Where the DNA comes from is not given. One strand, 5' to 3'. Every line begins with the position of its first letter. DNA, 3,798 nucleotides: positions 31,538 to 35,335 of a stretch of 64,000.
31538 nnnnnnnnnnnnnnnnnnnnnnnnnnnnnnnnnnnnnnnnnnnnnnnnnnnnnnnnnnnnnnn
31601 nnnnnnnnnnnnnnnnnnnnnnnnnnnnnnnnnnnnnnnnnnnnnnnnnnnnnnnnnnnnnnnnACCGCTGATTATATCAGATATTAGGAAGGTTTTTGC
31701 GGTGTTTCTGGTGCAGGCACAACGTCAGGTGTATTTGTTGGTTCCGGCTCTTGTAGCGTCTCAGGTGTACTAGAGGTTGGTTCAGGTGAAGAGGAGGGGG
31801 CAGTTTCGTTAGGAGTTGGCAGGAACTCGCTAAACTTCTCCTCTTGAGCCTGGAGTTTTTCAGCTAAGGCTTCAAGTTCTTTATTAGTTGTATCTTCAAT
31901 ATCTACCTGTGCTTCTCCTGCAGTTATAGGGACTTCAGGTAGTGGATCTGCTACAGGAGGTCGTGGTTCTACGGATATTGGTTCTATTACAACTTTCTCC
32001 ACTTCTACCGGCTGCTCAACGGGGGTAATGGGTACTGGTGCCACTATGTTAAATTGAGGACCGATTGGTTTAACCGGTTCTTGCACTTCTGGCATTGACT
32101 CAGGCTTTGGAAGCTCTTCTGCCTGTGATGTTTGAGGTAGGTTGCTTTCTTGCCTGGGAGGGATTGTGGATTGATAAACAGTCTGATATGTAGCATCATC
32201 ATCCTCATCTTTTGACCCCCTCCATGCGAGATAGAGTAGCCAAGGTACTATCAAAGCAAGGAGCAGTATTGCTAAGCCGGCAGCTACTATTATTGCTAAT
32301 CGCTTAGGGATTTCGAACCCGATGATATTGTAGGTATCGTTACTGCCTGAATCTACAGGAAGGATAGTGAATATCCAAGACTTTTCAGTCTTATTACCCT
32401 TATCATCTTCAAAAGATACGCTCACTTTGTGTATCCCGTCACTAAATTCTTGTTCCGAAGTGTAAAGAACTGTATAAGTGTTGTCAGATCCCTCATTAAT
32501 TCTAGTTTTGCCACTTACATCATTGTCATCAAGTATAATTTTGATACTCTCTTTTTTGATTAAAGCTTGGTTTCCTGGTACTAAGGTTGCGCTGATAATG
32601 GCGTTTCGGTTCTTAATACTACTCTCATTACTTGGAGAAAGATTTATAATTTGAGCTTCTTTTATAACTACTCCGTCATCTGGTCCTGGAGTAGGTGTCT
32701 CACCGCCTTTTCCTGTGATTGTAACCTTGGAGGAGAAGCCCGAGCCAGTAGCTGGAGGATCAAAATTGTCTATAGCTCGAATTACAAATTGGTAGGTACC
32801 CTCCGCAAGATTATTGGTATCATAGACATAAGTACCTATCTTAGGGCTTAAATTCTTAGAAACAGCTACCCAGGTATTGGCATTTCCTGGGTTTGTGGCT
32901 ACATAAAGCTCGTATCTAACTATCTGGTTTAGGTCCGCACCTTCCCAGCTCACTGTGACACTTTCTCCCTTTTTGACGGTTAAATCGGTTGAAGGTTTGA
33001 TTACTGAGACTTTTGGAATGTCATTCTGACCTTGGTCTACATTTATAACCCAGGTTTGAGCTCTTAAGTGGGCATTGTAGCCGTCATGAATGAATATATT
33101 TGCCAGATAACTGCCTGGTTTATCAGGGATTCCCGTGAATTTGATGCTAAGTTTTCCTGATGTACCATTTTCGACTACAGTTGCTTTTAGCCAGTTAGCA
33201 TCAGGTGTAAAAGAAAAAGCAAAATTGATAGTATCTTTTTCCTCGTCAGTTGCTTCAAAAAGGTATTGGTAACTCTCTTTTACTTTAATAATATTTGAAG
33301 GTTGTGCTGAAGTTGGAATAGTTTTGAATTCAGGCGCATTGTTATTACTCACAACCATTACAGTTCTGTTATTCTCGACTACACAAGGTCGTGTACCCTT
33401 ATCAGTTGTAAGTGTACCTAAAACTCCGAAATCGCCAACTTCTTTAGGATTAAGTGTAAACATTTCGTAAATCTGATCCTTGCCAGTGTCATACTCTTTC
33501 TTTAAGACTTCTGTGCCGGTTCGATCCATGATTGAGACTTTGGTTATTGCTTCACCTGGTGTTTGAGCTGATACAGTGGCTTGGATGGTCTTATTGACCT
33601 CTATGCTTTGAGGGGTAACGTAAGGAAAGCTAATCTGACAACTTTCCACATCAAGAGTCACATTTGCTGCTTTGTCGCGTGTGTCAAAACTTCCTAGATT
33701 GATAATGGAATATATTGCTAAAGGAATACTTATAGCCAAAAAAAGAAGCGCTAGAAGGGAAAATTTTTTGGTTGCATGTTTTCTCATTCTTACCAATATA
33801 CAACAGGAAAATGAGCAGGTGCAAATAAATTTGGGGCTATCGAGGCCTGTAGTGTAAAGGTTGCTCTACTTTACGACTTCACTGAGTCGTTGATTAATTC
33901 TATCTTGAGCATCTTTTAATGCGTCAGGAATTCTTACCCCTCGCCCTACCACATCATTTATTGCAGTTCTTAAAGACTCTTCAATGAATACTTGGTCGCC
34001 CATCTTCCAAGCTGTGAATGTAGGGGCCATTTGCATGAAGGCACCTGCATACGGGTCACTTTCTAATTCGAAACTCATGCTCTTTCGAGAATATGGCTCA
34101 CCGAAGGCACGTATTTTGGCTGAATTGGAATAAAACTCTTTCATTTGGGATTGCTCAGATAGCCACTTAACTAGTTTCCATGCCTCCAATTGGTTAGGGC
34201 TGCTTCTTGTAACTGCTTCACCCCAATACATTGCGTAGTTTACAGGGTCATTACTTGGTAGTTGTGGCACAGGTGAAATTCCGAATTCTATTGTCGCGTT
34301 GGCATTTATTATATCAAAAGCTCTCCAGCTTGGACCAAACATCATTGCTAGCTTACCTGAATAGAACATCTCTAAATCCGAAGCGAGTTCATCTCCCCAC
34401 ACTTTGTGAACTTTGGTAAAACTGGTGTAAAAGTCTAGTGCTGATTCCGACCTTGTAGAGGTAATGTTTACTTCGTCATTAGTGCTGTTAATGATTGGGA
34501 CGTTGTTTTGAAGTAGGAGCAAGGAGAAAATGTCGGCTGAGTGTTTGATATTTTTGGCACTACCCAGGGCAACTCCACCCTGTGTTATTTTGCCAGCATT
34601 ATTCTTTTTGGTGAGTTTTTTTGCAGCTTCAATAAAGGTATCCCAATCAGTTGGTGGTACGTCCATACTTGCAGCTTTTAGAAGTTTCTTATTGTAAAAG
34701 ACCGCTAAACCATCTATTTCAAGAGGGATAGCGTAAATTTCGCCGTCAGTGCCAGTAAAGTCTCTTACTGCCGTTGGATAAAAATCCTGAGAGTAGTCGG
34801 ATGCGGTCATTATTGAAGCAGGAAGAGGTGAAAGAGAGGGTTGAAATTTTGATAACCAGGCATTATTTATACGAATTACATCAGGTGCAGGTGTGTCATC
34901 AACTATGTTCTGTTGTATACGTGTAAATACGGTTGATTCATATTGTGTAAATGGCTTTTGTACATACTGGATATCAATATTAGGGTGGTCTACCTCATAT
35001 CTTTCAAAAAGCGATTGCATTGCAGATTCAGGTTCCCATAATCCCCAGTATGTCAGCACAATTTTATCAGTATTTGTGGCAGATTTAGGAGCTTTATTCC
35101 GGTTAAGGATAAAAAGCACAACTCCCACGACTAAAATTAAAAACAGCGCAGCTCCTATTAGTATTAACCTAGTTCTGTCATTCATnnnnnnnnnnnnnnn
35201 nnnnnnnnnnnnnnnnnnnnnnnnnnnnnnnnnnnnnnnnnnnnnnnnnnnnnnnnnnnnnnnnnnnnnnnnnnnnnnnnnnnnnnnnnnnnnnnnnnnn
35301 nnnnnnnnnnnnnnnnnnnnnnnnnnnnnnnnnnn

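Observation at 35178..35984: Sortase plus two candidate substrates carrying a '[ST]PETAL-TM-basic tail' sorting signal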

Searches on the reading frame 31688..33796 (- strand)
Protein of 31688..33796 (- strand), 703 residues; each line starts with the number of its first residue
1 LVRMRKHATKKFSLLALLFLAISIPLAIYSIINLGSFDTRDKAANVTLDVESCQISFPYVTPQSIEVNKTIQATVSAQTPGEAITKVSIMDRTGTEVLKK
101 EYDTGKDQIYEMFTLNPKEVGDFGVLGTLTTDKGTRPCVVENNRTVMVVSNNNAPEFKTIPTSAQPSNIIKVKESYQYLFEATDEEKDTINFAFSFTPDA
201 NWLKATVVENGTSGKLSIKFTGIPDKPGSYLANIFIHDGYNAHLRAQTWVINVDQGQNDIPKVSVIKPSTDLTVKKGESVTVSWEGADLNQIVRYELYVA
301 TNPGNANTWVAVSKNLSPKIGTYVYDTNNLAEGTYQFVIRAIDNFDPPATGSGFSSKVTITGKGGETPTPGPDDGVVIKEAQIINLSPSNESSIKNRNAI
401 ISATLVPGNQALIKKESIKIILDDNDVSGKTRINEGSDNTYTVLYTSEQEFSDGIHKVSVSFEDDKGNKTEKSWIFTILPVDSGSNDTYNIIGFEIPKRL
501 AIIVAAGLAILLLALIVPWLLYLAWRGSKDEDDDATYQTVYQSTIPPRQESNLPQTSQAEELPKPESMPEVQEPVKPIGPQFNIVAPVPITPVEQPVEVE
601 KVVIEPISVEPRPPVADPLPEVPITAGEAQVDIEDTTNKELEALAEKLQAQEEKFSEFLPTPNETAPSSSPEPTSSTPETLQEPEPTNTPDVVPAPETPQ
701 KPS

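Call 40: search_protein_families(library=pfam, proteins=[window:31688-33796:-], max_evalue=0.01)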
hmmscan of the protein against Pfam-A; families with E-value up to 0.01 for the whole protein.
window:31688-33796:- (703 aa): 5 families
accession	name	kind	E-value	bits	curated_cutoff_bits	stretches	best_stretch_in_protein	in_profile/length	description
PF17957.7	Big_7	-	2.4e-06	28.5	24.1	1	261-336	1-67/70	Bacterial Ig domain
PF19077.6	Big_13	-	5.6e-06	27.2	27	1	384-478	7-100/102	Bacterial Ig-like domain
PF00630.25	Filamin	-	7.8e-05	23.9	26.9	0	414-465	50-85/93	Filamin/ABP280 repeat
PF16640.11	Big_3_5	-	0.00033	21.6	35.5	0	388-472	3-79/88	Bacterial Ig-like domain (group 3)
PF10342.15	Kre9_KNH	-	0.0083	17.3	24.6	1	267-343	1-79/94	Kre9/KNH-like N-terminal Ig-like domain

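Call 57: search_protein_families(library=ncbifam, proteins=[window:31688-33796:-], max_evalue=0.001)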
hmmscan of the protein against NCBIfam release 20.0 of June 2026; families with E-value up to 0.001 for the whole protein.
window:31688-33796:- (703 aa): 0 families

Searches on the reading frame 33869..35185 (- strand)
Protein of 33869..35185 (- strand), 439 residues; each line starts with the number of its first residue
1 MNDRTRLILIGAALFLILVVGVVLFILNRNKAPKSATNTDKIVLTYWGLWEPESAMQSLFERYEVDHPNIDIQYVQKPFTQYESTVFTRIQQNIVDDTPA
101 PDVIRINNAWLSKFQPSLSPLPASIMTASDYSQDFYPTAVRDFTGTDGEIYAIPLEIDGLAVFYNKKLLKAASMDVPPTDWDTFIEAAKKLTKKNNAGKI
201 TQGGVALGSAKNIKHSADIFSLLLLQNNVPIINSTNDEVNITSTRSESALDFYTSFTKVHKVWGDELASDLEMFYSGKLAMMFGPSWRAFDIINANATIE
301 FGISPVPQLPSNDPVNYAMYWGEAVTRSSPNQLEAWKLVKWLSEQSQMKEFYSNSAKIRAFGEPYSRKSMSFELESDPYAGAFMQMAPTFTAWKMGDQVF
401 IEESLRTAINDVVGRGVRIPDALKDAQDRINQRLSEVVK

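Call 7: search_protein_families(library=pfam, proteins=[window:33869-35185:-], max_evalue=0.01)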
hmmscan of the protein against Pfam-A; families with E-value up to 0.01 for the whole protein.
window:33869-35185:- (439 aa): 2 families
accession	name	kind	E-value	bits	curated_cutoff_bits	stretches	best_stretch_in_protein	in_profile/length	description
PF01547.30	SBP_bac_1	-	3.4e-32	113.1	26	1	53-347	7-305/307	Bacterial extracellular solute-binding protein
PF13416.11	SBP_bac_8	-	8.4e-31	108.2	27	1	59-353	2-254/279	Bacterial extracellular solute-binding protein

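Call 8: search_protein_families(library=ncbifam, proteins=[window:33869-35185:-], max_evalue=0.01)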
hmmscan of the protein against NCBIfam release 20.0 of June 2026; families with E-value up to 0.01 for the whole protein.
window:33869-35185:- (439 aa): 3 families
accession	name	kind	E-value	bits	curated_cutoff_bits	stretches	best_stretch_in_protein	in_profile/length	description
NF007011.0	PRK09474.1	equivalog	4.9e-10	38.8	291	2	240-431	208-395/396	maltose/maltodextrin ABC transporter substrate-binding protein MalE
NF053763.1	ABCarbgalBndGanS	equivalog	3.4e-06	26.1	700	1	40-199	37-184/420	galactooligosaccharide ABC transporter substrate-binding protein GanS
TIGR03850.1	bind_CPR_0540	equivalog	9.8e-05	21.1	299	1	146-195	147-195/437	carbohydrate ABC transporter substrate-binding protein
